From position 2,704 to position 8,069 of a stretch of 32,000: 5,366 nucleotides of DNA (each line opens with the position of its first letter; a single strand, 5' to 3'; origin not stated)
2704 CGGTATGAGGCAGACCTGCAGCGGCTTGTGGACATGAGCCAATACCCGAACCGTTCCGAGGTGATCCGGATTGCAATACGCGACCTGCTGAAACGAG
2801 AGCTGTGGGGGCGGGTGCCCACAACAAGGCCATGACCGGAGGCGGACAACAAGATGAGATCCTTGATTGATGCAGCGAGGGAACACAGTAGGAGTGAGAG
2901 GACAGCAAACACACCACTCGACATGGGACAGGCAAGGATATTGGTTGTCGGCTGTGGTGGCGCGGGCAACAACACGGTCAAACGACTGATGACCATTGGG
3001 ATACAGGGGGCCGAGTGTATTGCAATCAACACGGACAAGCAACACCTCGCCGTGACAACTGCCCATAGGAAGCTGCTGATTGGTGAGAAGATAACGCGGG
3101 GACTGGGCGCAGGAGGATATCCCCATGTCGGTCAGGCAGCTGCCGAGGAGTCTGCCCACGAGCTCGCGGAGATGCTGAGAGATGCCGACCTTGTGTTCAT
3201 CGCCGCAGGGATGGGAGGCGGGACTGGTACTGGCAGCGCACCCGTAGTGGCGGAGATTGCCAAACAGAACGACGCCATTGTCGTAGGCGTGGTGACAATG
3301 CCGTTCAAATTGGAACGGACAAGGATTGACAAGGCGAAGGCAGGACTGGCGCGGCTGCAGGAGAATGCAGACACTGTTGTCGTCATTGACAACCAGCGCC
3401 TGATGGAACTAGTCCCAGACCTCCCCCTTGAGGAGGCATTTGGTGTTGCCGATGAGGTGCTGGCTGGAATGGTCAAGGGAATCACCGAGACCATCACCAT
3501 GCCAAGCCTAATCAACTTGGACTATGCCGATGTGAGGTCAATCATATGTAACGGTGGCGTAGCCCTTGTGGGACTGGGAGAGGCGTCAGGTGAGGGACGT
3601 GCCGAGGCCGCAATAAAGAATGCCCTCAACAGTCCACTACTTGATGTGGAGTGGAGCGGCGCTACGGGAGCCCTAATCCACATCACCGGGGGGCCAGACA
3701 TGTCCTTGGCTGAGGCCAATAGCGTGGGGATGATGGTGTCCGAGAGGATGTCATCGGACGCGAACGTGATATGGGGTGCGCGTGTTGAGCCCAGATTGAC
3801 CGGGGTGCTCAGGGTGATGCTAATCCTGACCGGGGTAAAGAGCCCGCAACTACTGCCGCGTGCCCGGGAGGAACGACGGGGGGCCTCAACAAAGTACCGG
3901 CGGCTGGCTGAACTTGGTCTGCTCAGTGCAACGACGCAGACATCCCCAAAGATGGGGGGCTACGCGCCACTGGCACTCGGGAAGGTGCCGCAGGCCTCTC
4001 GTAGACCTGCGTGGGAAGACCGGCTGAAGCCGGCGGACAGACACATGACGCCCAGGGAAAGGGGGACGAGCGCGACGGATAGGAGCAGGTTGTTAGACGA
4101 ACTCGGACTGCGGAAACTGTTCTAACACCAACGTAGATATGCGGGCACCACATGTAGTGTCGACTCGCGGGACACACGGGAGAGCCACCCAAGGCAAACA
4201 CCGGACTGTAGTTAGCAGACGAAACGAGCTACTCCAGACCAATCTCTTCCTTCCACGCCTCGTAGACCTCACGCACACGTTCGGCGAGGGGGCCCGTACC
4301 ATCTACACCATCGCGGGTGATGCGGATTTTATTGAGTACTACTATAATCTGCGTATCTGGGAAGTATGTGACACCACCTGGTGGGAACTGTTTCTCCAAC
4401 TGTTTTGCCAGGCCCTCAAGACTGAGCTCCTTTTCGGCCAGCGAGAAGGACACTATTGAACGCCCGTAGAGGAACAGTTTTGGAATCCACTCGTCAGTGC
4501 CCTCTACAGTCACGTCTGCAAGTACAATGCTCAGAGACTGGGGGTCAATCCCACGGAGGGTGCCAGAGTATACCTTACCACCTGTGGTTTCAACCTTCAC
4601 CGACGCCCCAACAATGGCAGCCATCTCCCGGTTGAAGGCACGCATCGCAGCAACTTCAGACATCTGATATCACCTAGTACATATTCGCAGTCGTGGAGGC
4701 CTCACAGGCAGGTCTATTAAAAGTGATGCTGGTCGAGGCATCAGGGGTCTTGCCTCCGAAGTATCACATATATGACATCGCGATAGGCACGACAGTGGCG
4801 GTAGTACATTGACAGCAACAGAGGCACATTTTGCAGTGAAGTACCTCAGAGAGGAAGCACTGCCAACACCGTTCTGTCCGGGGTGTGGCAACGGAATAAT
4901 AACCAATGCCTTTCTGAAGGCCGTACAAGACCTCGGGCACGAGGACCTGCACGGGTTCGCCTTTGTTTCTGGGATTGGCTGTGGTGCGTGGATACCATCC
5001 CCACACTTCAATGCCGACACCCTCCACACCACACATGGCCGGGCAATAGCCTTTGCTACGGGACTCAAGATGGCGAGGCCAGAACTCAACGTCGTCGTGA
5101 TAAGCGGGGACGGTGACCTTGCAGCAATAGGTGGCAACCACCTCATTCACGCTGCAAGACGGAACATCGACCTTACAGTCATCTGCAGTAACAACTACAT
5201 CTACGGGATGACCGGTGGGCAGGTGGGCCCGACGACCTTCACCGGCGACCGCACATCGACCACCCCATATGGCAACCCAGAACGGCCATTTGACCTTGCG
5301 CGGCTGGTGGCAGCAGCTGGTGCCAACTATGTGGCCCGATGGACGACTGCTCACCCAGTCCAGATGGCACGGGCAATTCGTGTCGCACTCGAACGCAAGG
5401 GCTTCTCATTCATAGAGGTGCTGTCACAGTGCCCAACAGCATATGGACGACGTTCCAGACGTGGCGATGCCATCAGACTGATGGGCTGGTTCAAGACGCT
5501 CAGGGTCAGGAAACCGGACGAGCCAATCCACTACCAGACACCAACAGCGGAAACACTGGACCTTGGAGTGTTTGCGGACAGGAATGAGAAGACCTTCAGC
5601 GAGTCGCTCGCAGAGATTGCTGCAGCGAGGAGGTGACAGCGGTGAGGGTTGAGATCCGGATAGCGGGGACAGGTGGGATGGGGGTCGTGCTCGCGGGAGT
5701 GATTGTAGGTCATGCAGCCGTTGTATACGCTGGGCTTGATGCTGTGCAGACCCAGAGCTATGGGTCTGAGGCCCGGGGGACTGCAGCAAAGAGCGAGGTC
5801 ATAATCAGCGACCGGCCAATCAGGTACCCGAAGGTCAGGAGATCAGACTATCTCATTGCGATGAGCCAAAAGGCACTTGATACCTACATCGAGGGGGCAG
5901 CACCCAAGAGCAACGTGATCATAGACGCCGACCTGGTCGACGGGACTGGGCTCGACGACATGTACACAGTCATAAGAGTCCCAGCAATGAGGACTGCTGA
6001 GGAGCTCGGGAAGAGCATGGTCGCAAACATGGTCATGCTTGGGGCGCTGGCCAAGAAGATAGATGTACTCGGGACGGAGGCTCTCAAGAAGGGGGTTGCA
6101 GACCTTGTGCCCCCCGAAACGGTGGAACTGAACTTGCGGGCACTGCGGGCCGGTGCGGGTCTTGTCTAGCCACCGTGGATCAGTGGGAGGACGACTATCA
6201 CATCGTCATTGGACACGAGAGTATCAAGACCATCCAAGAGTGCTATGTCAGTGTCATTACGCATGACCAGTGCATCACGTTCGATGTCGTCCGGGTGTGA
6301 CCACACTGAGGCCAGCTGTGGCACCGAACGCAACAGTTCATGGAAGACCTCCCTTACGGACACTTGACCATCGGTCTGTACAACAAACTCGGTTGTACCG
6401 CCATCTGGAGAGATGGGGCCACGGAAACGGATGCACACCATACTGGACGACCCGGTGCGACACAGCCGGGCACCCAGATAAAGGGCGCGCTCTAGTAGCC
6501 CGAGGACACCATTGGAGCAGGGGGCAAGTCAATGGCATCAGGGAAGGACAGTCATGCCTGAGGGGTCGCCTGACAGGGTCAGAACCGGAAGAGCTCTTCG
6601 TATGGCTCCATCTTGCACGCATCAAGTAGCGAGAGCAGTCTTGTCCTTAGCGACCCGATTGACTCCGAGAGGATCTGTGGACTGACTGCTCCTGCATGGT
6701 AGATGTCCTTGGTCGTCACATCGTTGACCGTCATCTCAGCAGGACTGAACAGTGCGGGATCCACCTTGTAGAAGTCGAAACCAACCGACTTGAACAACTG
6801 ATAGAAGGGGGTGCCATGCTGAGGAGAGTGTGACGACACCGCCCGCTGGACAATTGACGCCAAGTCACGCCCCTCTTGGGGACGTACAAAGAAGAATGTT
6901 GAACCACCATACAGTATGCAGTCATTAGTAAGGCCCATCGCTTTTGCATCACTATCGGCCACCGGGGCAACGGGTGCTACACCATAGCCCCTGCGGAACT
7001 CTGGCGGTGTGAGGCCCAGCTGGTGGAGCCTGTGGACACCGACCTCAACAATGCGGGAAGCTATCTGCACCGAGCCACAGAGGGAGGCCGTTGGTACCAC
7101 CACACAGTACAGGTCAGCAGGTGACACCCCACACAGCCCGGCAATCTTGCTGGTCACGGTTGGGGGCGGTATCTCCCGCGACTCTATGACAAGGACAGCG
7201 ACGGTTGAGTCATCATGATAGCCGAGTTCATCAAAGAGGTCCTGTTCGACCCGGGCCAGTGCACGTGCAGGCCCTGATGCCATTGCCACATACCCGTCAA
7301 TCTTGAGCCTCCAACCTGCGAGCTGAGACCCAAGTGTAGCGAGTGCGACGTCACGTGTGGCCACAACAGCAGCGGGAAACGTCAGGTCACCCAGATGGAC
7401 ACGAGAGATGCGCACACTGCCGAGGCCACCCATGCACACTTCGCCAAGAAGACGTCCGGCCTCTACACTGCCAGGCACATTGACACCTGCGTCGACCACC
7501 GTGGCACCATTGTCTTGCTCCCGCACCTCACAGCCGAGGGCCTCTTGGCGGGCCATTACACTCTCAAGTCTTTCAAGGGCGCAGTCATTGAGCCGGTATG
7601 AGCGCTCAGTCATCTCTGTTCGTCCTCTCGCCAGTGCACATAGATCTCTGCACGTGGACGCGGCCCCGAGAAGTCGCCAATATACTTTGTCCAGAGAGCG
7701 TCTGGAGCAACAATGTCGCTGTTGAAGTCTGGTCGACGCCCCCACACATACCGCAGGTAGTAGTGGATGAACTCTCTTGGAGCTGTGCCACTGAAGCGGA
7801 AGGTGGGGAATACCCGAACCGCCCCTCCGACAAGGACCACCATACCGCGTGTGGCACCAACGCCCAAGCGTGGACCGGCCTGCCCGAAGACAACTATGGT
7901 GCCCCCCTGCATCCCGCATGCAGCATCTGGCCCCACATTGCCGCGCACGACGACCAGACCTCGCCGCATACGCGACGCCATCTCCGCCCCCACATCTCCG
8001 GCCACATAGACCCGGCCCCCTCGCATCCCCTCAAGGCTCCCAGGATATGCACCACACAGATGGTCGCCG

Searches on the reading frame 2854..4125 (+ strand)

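Call 46: search_protein_families(library=pfam, proteins=[window:2854-4125:+])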
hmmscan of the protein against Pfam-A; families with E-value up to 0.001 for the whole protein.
window:2854-4125:+ (423 aa): 2 families
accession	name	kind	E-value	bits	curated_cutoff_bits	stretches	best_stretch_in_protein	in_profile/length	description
PF00091.31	Tubulin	-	2.5e-48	165.3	33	1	28-187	1-189/190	Tubulin/FtsZ family, GTPase domain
PF12327.13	FtsZ_C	-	4.2e-34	117.2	27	1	235-329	1-95/95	FtsZ family, C-terminal domain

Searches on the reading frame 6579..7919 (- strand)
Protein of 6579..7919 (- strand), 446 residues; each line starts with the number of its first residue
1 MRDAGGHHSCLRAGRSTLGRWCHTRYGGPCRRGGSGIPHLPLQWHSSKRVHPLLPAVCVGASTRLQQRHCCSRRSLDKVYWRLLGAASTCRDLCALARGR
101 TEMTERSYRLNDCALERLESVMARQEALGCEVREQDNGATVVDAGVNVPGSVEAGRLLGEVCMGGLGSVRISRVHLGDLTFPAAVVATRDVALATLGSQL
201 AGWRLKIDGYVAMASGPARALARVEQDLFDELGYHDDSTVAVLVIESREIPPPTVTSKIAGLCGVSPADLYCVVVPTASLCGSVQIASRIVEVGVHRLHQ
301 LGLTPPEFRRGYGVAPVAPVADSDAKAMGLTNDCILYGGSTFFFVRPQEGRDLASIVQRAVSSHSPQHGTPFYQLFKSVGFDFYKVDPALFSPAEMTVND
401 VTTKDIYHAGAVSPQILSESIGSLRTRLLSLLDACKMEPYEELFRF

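Call 46: search_protein_families(library=pfam, proteins=[window:6579-7919:-])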
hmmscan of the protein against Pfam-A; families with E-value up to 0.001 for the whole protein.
window:6579-7919:- (446 aa): 1 family
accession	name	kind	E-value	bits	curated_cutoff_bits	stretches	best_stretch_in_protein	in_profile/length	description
PF02289.21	MCH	-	4.7e-111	371.4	25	1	110-420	2-310/311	Cyclohydrolase (MCH)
